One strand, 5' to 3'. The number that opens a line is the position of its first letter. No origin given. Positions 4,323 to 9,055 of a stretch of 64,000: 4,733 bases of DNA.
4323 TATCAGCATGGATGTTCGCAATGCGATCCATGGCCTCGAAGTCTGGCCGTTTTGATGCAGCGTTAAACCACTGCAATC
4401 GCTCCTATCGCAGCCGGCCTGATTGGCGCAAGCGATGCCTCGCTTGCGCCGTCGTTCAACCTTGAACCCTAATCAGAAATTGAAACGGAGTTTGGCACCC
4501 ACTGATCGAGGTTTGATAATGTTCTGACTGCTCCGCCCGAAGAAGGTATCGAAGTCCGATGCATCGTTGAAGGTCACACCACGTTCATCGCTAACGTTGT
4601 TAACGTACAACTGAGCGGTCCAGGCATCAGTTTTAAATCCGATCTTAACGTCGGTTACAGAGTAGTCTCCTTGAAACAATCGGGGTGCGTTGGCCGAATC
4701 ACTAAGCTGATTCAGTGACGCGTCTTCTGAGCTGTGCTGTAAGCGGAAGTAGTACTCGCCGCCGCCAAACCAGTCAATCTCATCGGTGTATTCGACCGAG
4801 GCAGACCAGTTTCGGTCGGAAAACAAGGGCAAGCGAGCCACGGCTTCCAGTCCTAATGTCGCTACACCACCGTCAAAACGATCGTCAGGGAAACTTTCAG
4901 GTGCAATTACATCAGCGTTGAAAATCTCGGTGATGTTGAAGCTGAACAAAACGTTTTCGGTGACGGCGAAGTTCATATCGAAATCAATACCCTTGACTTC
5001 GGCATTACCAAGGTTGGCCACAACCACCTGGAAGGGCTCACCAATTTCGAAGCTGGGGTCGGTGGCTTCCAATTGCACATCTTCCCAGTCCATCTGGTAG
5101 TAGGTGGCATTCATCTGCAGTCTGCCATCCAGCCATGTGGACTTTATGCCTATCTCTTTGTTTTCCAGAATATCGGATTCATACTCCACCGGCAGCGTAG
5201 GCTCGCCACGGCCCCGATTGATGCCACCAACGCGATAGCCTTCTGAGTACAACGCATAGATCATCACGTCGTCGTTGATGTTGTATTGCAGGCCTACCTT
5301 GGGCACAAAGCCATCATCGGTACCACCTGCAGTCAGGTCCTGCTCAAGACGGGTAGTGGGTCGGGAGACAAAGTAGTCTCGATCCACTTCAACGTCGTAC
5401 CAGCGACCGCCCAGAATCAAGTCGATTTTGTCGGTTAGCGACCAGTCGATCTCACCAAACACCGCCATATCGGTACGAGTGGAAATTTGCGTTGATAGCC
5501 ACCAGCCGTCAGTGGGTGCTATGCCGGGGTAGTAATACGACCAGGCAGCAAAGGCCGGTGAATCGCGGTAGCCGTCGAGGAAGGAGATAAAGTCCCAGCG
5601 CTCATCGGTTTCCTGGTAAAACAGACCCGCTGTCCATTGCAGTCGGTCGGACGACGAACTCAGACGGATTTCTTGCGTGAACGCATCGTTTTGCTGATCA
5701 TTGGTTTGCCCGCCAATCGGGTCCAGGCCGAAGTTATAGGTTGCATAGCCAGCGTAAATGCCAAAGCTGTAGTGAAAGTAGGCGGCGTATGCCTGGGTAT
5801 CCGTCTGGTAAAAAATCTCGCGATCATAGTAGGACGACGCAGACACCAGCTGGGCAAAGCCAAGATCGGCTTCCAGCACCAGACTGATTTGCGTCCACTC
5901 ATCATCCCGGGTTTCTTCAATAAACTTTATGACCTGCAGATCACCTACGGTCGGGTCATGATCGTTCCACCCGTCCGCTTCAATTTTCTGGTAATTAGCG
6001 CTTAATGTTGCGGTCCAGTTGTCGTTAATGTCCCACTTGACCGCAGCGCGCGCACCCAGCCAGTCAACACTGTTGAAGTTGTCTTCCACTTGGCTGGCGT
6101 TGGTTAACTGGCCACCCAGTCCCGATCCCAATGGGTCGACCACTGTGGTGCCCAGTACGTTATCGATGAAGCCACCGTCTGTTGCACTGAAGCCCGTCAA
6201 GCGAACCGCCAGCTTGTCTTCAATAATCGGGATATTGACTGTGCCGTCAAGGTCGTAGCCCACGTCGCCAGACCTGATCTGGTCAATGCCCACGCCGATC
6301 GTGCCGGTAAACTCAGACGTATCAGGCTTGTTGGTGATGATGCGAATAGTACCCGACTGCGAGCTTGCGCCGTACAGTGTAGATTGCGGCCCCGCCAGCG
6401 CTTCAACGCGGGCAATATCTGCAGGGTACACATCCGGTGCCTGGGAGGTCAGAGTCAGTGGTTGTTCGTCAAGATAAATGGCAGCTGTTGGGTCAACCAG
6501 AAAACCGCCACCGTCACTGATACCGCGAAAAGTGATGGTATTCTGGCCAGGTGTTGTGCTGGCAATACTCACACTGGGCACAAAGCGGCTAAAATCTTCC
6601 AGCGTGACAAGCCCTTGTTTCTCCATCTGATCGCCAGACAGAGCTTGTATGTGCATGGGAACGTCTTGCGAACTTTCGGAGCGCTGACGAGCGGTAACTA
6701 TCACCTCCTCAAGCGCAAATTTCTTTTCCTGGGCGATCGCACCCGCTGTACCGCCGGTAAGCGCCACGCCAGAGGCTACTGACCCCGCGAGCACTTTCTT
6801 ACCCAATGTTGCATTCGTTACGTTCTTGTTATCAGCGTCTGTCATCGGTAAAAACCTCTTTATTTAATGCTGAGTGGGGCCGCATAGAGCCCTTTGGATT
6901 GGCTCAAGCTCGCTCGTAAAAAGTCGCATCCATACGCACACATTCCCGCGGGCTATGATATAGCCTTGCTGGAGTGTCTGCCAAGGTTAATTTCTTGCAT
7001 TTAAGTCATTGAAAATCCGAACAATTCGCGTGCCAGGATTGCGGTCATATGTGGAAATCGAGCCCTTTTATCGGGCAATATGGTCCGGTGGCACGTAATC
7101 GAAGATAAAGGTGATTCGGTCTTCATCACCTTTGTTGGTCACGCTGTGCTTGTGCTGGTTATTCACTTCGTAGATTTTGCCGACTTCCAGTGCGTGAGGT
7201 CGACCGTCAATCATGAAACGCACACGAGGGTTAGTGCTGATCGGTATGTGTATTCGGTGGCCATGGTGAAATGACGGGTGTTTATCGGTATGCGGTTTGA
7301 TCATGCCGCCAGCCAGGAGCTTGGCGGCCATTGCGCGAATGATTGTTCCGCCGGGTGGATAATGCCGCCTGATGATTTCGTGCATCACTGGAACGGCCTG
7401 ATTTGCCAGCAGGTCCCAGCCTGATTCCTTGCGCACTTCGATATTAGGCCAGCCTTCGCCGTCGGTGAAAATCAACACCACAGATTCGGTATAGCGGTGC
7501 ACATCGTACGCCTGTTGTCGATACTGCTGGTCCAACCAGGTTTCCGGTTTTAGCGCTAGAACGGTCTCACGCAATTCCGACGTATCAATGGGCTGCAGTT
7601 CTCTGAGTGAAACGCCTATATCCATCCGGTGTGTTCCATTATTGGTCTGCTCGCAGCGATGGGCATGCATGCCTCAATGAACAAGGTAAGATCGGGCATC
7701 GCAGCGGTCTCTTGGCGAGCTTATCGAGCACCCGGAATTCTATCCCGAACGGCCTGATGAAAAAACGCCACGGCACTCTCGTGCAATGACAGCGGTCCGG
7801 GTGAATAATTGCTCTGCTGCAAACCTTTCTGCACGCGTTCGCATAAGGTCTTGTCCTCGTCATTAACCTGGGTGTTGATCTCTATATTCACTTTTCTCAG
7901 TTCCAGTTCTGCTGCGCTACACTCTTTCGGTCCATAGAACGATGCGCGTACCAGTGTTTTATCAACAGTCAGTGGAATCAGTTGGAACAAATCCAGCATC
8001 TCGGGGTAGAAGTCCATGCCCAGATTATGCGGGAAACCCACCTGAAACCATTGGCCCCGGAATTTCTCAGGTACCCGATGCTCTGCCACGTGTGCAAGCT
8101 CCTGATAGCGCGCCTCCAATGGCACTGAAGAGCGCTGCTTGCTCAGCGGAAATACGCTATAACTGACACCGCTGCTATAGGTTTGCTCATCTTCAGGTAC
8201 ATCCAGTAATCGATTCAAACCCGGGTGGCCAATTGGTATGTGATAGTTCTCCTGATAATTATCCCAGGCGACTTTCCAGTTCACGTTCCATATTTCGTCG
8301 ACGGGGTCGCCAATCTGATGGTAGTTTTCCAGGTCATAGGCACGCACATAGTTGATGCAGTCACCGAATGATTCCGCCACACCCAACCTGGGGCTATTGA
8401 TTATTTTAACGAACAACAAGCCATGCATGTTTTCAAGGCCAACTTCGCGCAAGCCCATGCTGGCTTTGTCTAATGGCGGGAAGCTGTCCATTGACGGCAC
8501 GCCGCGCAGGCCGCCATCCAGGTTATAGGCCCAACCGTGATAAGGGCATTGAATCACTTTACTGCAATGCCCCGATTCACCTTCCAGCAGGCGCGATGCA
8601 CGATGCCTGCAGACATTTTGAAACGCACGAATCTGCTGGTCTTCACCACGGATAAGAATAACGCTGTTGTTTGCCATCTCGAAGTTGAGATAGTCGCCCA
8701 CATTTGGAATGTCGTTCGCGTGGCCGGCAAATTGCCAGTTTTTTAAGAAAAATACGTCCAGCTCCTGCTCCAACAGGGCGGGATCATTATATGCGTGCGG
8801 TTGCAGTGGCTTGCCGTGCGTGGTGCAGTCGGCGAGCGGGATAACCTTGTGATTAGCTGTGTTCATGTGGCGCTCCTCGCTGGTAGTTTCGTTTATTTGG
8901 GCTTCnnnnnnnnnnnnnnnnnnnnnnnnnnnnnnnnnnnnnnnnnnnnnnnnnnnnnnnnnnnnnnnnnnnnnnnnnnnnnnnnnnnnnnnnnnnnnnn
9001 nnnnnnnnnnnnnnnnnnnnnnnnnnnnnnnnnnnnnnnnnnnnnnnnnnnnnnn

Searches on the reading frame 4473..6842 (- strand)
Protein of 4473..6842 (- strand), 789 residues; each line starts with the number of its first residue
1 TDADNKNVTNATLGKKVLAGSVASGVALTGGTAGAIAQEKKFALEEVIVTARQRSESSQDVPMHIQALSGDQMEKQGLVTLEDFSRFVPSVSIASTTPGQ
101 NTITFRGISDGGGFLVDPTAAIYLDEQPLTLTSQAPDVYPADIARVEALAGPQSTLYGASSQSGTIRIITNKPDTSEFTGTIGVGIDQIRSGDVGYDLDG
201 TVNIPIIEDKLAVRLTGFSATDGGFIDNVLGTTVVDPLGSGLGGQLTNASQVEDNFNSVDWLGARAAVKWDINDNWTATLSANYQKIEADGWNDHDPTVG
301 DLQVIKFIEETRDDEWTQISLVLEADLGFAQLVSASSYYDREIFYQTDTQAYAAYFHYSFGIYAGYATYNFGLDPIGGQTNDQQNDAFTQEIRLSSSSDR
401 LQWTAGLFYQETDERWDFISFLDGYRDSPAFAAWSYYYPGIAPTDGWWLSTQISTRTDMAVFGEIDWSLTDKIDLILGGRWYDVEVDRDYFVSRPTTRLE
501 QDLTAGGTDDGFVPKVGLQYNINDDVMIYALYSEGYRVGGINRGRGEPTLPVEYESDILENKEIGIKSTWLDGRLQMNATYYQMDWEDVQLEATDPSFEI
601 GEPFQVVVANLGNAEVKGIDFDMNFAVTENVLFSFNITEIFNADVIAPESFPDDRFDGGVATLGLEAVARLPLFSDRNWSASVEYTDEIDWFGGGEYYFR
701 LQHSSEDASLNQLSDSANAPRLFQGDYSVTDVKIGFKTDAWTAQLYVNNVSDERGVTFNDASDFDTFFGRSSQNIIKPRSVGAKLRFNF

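Call 49: search_protein_families(library=pfam, proteins=[window:4473-6842:-], max_evalue=0.00001)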
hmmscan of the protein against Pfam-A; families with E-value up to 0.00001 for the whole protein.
window:4473-6842:- (789 aa): 2 families
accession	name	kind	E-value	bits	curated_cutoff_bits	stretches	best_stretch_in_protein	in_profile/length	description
PF00593.30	TonB_dep_Rec_b-barrel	-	6.3e-31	109.1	27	1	338-750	50-436/436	TonB dependent receptor-like, beta-barrel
PF07715.20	Plug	-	2.4e-15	57.4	23.9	1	59-165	3-107/107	TonB-dependent Receptor Plug Domain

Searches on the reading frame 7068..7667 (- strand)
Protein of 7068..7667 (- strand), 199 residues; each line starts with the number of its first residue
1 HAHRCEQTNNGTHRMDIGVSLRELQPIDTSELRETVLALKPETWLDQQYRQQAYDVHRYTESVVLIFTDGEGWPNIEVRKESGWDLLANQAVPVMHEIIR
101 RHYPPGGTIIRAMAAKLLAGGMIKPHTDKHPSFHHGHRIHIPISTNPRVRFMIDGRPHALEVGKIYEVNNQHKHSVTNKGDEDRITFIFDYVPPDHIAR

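Call 49: search_protein_families(library=pfam, proteins=[window:7068-7667:-], max_evalue=0.00001)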
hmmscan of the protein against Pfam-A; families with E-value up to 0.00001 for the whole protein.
window:7068-7667:- (199 aa): 1 family
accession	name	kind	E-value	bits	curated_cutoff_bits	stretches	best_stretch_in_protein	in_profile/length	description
PF05118.21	Asp_Arg_Hydrox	-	1.1e-13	51.8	22.6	1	60-192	36-155/157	Aspartyl/Asparaginyl beta-hydroxylase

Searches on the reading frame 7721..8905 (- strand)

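Call 49: search_protein_families(library=pfam, proteins=[window:7721-8905:-], max_evalue=0.00001)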
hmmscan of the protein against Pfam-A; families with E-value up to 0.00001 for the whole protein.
window:7721-8905:- (394 aa): 2 families
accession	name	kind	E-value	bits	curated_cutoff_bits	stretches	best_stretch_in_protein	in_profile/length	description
PF00848.25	Ring_hydroxyl_A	-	1.5e-32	113.6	24.9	1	206-391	14-207/208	Ring hydroxylating alpha subunit (catalytic domain)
PF00355.32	Rieske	-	8.1e-20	71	20.3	1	56-142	1-84/88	Rieske [2Fe-2S] domain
